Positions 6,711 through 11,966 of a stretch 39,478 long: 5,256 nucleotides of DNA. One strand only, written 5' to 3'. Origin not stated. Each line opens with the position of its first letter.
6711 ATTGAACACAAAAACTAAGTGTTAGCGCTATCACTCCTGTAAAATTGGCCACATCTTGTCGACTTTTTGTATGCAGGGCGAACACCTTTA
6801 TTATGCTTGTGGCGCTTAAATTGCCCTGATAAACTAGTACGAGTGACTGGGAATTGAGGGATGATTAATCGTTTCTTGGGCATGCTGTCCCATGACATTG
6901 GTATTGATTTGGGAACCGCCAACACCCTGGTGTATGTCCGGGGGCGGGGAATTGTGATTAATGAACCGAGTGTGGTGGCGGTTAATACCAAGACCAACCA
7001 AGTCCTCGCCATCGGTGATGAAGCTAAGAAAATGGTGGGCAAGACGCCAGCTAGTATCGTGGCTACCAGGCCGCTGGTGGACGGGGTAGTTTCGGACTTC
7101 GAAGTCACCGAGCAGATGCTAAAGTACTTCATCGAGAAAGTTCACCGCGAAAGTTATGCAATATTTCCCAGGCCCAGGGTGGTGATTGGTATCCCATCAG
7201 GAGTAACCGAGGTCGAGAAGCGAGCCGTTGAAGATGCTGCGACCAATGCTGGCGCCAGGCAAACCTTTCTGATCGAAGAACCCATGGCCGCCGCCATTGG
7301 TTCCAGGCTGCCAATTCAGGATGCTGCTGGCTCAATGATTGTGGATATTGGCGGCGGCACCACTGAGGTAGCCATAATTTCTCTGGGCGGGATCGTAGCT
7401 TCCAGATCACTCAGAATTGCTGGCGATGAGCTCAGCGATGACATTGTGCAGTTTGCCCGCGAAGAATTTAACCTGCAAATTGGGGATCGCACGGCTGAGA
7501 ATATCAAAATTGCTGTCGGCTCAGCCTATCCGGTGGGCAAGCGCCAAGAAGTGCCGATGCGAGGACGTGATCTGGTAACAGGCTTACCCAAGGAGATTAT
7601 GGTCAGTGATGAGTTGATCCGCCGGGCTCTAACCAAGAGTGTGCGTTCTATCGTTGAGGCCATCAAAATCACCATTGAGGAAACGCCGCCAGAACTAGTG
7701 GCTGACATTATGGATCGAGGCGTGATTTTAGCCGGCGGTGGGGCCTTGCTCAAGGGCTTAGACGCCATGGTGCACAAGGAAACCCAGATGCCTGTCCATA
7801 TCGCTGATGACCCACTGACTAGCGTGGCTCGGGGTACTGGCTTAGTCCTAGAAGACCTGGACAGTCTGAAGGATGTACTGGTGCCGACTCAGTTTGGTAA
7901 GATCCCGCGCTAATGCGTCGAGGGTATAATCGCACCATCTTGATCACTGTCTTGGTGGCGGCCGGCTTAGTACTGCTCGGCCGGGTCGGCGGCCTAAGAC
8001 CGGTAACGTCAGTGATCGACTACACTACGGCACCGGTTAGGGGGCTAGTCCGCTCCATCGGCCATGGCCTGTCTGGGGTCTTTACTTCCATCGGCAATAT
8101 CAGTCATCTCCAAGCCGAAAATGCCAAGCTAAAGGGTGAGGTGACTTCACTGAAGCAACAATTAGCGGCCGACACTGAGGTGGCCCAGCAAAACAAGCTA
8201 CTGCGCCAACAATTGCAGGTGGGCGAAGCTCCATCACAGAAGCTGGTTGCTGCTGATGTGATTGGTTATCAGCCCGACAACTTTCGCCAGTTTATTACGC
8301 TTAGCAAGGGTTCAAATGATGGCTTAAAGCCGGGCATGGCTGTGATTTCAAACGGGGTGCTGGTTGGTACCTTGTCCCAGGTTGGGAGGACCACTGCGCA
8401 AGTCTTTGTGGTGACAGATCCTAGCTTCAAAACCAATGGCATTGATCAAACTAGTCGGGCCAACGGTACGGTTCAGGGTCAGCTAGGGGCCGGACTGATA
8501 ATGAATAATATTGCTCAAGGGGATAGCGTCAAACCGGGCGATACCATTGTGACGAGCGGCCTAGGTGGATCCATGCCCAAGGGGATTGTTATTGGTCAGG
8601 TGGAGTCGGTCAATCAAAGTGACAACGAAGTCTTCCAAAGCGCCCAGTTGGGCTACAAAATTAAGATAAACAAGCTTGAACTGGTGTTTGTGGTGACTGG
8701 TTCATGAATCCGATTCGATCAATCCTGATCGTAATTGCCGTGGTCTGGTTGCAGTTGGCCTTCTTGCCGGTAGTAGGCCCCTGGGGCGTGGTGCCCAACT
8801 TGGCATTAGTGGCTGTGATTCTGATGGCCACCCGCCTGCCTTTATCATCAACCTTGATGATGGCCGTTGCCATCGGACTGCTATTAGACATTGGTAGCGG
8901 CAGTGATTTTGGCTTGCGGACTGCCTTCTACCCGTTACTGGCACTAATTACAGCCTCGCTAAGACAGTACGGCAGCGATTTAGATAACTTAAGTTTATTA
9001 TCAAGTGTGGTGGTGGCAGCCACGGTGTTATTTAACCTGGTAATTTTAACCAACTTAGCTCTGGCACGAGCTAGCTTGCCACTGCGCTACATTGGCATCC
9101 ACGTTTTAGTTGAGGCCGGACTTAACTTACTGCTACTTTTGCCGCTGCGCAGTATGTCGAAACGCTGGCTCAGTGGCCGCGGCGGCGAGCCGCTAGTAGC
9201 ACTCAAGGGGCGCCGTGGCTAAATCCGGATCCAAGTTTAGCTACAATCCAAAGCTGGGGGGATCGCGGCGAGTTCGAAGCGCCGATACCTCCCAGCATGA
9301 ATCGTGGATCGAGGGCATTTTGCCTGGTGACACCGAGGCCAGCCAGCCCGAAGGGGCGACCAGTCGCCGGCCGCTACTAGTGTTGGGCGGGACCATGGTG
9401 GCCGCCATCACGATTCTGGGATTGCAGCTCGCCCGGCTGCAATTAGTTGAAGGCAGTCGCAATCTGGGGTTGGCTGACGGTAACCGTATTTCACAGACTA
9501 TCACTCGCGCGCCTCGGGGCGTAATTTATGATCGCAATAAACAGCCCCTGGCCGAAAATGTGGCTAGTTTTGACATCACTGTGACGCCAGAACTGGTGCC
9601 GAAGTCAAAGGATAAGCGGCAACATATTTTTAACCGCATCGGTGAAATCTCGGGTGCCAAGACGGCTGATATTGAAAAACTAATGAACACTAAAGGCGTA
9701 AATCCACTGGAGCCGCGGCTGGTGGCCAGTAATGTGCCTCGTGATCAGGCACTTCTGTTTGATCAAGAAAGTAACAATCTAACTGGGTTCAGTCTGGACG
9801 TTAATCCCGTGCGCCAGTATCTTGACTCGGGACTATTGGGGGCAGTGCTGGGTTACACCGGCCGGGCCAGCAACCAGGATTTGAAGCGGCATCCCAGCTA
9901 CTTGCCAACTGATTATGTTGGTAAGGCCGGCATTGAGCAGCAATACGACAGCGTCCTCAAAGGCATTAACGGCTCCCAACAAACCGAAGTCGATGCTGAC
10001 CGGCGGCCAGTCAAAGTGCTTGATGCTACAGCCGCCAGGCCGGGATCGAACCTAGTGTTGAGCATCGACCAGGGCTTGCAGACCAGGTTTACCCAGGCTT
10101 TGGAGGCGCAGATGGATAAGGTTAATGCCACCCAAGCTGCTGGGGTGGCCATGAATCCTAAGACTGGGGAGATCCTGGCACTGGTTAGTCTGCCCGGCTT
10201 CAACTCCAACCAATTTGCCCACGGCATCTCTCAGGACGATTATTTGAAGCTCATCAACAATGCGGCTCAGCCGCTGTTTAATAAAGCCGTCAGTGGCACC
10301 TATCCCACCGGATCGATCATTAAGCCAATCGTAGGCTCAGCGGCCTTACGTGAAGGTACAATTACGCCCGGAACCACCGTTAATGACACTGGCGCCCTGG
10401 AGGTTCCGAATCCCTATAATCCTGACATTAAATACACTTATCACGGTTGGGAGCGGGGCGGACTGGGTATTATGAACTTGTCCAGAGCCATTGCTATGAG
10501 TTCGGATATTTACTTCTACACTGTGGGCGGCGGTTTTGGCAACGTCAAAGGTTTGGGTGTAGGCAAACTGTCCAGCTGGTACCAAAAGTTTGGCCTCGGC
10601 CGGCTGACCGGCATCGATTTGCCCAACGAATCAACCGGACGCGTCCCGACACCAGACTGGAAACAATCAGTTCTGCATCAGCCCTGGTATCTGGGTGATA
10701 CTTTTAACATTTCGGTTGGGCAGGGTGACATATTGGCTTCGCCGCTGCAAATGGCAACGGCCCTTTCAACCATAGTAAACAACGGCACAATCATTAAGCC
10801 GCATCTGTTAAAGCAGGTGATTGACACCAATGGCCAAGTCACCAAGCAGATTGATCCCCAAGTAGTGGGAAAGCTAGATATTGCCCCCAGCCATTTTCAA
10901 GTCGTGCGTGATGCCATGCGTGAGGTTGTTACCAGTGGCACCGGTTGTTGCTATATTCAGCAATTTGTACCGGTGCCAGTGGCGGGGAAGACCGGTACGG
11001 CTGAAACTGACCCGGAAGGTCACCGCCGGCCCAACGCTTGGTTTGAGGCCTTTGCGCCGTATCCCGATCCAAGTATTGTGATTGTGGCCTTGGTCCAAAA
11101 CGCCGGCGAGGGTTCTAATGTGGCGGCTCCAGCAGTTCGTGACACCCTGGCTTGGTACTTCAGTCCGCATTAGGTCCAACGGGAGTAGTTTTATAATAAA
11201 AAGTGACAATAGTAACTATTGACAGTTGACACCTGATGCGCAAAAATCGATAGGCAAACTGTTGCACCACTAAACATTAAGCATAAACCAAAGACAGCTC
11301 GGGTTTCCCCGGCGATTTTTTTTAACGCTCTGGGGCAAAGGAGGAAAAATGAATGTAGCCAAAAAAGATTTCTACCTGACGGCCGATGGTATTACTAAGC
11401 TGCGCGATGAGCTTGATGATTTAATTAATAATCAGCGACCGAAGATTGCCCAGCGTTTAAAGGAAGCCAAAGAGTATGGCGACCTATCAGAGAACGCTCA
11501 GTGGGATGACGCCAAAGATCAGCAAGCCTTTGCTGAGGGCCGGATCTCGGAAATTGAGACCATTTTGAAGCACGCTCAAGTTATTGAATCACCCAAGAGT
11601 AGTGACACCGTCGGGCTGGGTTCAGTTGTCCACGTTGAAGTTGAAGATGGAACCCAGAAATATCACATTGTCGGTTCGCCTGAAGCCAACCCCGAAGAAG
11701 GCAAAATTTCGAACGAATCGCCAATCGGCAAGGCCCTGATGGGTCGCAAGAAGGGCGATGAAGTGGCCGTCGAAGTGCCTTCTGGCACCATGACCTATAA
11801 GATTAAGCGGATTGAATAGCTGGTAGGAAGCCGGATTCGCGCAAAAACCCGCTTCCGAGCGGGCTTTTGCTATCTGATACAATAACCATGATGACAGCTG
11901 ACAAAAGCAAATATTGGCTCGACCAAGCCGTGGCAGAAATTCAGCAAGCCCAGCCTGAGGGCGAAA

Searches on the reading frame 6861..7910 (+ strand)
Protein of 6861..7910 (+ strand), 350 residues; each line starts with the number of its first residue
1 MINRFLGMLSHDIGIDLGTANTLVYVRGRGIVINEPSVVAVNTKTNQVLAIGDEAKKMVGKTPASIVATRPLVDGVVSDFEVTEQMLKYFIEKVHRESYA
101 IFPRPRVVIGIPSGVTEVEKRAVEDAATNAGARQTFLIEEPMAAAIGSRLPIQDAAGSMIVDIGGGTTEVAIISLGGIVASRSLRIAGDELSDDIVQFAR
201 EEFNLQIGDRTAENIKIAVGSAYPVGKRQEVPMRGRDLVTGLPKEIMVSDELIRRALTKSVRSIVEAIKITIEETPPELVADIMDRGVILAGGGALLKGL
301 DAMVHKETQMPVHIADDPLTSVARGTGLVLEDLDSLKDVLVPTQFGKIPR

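Call 108: search_protein_families(library=pfam, proteins=[window:6861-7910:+], max_evalue=0.001)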
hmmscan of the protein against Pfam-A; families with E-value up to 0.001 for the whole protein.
window:6861-7910:+ (350 aa): 6 families
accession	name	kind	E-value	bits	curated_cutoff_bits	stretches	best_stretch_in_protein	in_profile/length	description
PF06723.19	MreB_Mbl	-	2.6e-143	477.2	27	1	11-337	2-326/327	MreB/Mbl protein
PF14450.12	FtsA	-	5e-13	50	31.8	1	160-317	2-112/127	Cell division protein FtsA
PF00012.26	HSP70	-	6.5e-11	41.6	20.6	1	102-206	131-241/599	Hsp70 protein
PF00022.25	Actin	-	7.2e-11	41.7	27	1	36-201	31-189/410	Actin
PF11104.14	PilM_2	-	3.6e-07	29.9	27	0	288-316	278-306/340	Type IV pilus assembly protein PilM;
PF25216.1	Volactin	-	4.8e-06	26.7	35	1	39-326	49-317/321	Volactin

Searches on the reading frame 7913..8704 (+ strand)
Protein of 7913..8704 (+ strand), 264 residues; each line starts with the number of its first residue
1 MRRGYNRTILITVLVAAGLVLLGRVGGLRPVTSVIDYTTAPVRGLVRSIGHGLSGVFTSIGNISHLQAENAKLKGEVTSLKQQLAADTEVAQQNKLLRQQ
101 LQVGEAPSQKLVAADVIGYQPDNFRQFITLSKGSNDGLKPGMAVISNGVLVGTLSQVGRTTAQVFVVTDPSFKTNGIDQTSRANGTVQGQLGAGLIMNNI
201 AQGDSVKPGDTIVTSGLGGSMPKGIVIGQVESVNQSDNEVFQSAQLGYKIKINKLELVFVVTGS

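Call 108: search_protein_families(library=pfam, proteins=[window:7913-8704:+], max_evalue=0.001)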
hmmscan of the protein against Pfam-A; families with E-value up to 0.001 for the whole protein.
window:7913-8704:+ (264 aa): 1 family
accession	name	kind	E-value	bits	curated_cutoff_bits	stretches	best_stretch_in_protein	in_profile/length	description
PF04085.20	MreC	-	1.8e-37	128.8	28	1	116-262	1-147/147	Rod shape-determining protein MreC, barrel core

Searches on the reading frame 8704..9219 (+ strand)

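Call 108: search_protein_families(library=pfam, proteins=[window:8704-9219:+], max_evalue=0.001)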
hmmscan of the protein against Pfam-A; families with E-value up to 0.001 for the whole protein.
window:8704-9219:+ (172 aa): 1 family
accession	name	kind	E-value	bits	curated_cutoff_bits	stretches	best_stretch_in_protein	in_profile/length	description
PF04093.17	MreD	-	1.9e-05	25.2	24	1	8-119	12-121/158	rod shape-determining protein MreD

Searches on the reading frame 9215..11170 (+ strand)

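Call 86: search_protein_families(library=pfam, proteins=[window:9215-11170:+], max_evalue=0.001)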
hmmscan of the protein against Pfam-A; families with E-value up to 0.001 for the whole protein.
window:9215-11170:+ (652 aa): 2 families
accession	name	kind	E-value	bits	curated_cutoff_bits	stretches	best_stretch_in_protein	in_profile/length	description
PF00905.27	Transpeptidase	-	8e-65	219.4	22.1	1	310-645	3-298/299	Penicillin binding protein transpeptidase domain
PF03717.20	PBP_dimer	-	3.1e-39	135.7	24.4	1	98-268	3-178/180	Penicillin-binding Protein dimerisation domain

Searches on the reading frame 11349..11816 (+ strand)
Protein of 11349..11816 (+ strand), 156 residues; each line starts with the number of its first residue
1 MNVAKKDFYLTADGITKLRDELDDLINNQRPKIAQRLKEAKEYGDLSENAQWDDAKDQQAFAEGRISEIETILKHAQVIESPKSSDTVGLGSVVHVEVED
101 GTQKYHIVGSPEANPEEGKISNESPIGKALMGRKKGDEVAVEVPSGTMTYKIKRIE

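Call 109: search_protein_families(library=pfam, proteins=[window:11349-11816:+], max_evalue=0.001)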
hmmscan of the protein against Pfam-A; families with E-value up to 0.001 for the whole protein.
window:11349-11816:+ (156 aa): 2 families
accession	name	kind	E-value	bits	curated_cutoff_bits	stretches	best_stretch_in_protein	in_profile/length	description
PF01272.25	GreA_GreB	-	6.3e-26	90.6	26.9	1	84-156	2-76/77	Transcription elongation factor, GreA/GreB, C-term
PF03449.20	GreA_GreB_N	-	5.8e-25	87.7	24.5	1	9-78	2-71/71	Transcription elongation factor, N-terminal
